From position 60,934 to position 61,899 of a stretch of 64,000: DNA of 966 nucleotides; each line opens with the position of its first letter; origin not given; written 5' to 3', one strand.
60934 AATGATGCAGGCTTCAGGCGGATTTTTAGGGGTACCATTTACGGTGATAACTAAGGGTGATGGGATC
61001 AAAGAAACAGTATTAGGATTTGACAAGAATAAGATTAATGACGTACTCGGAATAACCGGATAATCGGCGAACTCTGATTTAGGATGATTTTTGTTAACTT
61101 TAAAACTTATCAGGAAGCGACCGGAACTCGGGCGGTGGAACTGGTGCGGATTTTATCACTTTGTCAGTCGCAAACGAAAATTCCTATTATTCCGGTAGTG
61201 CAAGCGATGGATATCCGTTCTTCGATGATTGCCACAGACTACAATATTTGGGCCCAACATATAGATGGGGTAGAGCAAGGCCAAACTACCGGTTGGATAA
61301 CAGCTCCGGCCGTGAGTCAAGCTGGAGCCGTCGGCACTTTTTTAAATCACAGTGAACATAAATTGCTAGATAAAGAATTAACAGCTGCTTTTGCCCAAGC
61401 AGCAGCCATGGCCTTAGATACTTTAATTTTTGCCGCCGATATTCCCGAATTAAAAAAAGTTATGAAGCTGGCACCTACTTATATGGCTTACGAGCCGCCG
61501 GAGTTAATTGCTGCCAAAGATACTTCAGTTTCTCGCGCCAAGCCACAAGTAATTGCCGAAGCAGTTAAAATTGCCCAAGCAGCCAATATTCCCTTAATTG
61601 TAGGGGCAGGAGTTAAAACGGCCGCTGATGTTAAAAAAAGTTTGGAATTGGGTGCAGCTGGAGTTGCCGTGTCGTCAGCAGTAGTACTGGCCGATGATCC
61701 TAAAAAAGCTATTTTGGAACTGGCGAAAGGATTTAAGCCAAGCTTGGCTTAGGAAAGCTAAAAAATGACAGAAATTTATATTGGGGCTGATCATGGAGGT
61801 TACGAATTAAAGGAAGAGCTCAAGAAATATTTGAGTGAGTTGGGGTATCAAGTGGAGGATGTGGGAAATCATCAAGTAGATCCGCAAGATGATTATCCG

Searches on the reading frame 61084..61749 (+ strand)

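Call 69: search_protein_families(library=pfam, proteins=[window:61084-61749:+], max_evalue=0.00001)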
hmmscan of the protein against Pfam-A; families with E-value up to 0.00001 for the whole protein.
window:61084-61749:+ (222 aa): 3 families
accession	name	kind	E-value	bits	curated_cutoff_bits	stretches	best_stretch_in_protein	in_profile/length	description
PF00121.24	TIM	-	1.9e-22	80.4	20.1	2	1-112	2-114/245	Triosephosphate isomerase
PF05690.20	ThiG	-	3.2e-08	33.6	23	1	163-208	170-215/247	Thiazole biosynthesis protein ThiG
PF00977.27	His_biosynth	-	2.8e-06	27.4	23.6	1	128-203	33-108/228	Histidine biosynthesis protein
